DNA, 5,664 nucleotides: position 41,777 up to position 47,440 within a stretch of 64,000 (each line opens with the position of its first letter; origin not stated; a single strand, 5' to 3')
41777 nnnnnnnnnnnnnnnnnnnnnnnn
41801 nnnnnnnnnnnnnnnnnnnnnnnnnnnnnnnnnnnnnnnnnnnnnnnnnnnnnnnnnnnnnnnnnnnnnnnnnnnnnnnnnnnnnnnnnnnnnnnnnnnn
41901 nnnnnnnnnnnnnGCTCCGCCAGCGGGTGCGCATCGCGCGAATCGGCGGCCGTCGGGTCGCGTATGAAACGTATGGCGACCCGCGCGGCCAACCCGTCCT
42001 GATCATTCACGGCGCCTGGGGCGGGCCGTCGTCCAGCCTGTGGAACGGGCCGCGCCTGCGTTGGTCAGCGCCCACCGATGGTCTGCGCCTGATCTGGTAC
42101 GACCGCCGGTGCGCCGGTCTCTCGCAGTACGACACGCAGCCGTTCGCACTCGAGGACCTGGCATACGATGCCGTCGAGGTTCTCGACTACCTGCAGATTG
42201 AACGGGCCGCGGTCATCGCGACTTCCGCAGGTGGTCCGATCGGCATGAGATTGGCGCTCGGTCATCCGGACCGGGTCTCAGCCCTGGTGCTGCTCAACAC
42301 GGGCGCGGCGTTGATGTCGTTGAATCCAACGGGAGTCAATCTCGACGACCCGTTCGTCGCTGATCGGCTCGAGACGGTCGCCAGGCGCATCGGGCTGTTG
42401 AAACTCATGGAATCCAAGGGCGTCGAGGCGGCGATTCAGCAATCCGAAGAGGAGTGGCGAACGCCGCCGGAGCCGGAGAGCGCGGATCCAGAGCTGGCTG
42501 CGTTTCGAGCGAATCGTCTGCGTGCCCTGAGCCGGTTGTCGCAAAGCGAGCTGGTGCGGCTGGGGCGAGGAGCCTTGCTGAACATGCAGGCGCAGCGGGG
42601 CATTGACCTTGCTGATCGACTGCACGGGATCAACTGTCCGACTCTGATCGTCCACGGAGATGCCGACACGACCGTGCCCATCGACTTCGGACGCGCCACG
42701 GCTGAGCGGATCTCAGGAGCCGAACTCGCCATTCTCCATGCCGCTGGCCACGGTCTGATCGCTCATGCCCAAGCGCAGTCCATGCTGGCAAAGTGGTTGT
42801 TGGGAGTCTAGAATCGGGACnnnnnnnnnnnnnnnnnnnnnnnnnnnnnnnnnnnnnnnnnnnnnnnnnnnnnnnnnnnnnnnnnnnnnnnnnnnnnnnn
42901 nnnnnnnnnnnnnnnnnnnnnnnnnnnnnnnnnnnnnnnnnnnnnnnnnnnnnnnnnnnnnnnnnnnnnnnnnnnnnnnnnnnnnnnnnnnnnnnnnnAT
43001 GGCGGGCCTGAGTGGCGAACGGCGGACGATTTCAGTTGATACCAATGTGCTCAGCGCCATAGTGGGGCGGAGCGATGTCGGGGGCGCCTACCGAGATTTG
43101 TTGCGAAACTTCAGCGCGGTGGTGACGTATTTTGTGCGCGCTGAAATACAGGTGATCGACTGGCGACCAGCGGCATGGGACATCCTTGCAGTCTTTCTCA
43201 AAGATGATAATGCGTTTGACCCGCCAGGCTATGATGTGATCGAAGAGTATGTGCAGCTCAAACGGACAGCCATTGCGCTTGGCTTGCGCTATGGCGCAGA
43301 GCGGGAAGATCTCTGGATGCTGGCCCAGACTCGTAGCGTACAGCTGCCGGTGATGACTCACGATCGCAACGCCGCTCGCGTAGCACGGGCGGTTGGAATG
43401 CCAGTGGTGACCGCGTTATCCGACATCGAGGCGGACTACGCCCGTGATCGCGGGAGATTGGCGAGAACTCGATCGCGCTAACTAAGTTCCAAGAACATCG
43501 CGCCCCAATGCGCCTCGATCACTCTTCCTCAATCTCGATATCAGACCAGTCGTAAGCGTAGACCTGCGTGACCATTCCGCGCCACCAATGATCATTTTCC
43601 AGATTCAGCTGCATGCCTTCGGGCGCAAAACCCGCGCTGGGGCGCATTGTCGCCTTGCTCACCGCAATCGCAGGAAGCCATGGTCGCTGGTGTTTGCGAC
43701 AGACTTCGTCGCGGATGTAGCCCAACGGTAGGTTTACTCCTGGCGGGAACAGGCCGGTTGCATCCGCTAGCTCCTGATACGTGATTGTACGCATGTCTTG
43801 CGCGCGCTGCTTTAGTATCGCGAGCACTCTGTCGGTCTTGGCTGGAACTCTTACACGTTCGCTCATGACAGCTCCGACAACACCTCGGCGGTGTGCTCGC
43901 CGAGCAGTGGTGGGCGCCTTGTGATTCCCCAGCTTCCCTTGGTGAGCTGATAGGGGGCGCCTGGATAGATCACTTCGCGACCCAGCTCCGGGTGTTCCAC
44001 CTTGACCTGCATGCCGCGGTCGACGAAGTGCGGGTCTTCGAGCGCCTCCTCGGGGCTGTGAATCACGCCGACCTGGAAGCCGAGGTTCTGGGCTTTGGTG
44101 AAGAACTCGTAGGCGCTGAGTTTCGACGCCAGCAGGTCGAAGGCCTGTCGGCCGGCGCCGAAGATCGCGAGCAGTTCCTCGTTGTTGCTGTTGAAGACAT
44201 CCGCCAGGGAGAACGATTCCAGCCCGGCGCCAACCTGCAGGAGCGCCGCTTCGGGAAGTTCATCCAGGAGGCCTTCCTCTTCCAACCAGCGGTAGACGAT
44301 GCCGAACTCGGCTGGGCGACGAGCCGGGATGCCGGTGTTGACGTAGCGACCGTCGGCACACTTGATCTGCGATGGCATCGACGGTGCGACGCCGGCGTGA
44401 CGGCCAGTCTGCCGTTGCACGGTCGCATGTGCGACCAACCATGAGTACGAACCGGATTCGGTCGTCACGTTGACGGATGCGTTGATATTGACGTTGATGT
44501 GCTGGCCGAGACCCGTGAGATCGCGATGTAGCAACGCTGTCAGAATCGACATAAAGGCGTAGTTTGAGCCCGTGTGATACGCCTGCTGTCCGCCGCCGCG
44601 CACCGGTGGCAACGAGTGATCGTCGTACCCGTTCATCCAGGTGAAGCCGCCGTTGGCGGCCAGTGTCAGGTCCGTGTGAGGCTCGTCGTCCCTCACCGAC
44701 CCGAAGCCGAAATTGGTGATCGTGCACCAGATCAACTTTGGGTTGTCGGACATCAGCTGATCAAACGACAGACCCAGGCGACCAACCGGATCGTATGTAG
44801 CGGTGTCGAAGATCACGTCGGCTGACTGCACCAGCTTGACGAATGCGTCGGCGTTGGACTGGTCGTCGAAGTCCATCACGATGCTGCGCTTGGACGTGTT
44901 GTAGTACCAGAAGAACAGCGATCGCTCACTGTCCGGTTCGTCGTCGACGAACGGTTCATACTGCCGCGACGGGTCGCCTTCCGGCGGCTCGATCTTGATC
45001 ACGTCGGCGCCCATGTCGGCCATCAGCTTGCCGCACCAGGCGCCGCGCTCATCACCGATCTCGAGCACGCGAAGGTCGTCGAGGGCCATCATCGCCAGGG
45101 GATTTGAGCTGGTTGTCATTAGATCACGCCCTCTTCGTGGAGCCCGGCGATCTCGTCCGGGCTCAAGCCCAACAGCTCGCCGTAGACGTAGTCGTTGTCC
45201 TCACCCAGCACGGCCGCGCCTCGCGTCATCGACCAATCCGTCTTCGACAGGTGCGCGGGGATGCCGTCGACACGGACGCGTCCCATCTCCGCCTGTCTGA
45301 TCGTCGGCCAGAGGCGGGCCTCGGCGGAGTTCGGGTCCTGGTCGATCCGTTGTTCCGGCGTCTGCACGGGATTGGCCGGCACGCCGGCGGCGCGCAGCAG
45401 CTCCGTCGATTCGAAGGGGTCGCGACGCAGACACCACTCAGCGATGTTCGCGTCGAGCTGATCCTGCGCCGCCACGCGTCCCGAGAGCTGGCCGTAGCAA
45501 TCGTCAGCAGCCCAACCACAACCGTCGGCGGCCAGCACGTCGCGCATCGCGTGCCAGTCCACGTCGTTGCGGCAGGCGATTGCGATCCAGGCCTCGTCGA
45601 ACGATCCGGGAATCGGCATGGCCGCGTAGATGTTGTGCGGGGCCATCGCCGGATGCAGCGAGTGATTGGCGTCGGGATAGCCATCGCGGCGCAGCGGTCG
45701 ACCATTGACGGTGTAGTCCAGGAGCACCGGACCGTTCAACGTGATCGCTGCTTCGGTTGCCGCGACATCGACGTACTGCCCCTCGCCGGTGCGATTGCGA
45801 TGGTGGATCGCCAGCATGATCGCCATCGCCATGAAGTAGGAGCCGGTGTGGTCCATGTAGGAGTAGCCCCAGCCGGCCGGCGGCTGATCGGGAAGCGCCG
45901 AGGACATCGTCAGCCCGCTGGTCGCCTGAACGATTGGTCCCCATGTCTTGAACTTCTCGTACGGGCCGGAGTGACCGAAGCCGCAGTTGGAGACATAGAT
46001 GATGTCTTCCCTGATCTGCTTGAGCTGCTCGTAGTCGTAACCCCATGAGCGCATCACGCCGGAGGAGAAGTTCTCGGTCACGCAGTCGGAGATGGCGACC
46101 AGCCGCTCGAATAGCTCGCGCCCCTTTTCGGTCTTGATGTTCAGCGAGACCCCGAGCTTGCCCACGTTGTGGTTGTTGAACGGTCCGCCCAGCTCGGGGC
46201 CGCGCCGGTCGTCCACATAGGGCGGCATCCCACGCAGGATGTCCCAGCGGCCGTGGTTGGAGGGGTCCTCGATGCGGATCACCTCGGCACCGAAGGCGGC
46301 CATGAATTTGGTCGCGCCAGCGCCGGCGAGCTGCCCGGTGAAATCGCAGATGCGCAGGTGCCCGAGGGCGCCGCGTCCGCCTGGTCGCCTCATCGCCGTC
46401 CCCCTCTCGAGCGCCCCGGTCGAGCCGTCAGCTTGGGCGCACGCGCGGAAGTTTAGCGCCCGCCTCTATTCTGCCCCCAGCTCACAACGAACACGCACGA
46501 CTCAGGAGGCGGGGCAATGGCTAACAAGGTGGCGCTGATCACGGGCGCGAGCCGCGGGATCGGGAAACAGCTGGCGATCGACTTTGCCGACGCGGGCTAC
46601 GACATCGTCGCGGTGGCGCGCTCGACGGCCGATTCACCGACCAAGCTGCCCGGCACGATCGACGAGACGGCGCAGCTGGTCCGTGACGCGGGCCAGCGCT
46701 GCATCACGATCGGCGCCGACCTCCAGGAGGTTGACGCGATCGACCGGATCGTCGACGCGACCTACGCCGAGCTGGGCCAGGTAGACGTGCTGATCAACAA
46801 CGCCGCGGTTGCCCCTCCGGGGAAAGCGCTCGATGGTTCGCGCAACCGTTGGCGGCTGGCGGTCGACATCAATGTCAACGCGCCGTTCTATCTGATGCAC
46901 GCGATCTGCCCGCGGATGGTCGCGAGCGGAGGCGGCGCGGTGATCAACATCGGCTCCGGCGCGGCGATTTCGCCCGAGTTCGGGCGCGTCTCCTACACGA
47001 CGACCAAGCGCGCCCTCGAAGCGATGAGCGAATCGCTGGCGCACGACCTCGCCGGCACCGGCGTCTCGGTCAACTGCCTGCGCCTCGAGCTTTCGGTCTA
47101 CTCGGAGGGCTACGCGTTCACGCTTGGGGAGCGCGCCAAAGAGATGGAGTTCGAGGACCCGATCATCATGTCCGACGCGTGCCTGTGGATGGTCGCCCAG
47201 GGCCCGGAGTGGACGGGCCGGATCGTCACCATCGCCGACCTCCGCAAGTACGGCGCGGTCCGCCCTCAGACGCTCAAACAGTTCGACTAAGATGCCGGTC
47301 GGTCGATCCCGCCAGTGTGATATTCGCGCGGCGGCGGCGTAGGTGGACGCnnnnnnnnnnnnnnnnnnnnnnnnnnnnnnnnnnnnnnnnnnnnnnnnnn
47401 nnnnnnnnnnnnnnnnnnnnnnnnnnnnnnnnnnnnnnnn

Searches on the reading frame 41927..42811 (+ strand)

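Call 65: search_protein_families(library=pfam, proteins=[window:41927-42811:+], max_evalue=0.001)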
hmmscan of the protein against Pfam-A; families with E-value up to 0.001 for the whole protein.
window:41927-42811:+ (294 aa): 5 families
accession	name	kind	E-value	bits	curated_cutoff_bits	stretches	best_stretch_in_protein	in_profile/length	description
PF00561.26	Abhydrolase_1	-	1.6e-19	71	25.8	1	23-275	2-238/245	alpha/beta hydrolase fold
PF12697.13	Abhydrolase_6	-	2.3e-12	48.5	26.3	1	24-280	1-210/217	Alpha/beta hydrolase family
PF12146.15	Hydrolase_4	-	2.1e-09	37.5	27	1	52-278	31-235/239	Serine aminopeptidase, S33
PF03096.20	Ndr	-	1.1e-07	31.3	23.3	1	71-127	78-134/283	Ndr family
PF08386.16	Abhydrolase_4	-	0.00049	20.6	21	1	236-287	34-87/103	TAP-like protein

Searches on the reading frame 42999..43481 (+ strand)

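Call 65: search_protein_families(library=pfam, proteins=[window:42999-43481:+], max_evalue=0.001)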
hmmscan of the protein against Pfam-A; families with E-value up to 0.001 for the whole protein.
window:42999-43481:+ (160 aa): 1 family
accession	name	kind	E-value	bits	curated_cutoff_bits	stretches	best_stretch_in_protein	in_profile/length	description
PF01850.27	PIN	-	3e-06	28.3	23.6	1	13-130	3-119/120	PIN domain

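Call 68: search_protein_families(library=padloc, proteins=[window:42999-43481:+], max_evalue=0.001)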
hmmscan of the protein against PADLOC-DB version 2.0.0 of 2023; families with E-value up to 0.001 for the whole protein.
window:42999-43481:+ (160 aa): 0 families

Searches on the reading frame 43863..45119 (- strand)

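Call 65: search_protein_families(library=pfam, proteins=[window:43863-45119:-], max_evalue=0.001)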
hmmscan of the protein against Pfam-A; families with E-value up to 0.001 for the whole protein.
window:43863-45119:- (418 aa): 1 family
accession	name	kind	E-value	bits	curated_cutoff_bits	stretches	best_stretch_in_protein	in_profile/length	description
PF02515.22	CoA_transf_3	-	1.6e-62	212.2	23.3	1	13-410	1-366/366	CoA-transferase family III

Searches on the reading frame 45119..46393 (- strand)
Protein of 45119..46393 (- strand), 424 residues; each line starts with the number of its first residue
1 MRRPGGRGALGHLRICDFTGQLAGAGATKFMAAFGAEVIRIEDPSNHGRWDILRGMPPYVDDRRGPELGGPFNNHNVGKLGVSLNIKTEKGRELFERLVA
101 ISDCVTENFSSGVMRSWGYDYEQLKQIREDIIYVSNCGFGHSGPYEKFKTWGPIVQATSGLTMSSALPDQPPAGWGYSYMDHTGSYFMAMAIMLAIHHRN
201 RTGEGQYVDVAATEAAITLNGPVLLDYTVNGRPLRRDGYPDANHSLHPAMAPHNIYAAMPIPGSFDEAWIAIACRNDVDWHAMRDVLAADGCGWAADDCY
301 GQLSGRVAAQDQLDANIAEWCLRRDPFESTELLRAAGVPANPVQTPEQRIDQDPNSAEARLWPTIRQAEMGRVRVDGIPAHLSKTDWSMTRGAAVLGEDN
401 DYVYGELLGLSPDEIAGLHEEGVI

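Call 65: search_protein_families(library=pfam, proteins=[window:45119-46393:-], max_evalue=0.001)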
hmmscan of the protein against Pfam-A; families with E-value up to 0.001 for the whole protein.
window:45119-46393:- (424 aa): 1 family
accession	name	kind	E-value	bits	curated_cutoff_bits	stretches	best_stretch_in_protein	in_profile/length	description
PF02515.22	CoA_transf_3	-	1.9e-85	287.6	23.3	1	12-400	3-366/366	CoA-transferase family III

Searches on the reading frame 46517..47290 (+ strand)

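Call 65: search_protein_families(library=pfam, proteins=[window:46517-47290:+], max_evalue=0.001)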
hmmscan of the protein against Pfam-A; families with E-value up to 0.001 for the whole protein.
window:46517-47290:+ (257 aa): 4 families
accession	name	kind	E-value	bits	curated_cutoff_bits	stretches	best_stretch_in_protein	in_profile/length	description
PF00106.31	adh_short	-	1.1e-41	143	26.6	1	4-188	1-177/195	short chain dehydrogenase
PF13561.12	adh_short_C2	-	4.9e-30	105.3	27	1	10-188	1-171/236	Enoyl-(Acyl carrier protein) reductase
PF08659.16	KR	-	1.2e-08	35.6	22.6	1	6-177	3-167/180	KR domain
PF01370.27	Epimerase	-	7e-07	29.3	20.9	1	6-165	1-147/240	NAD dependent epimerase/dehydratase family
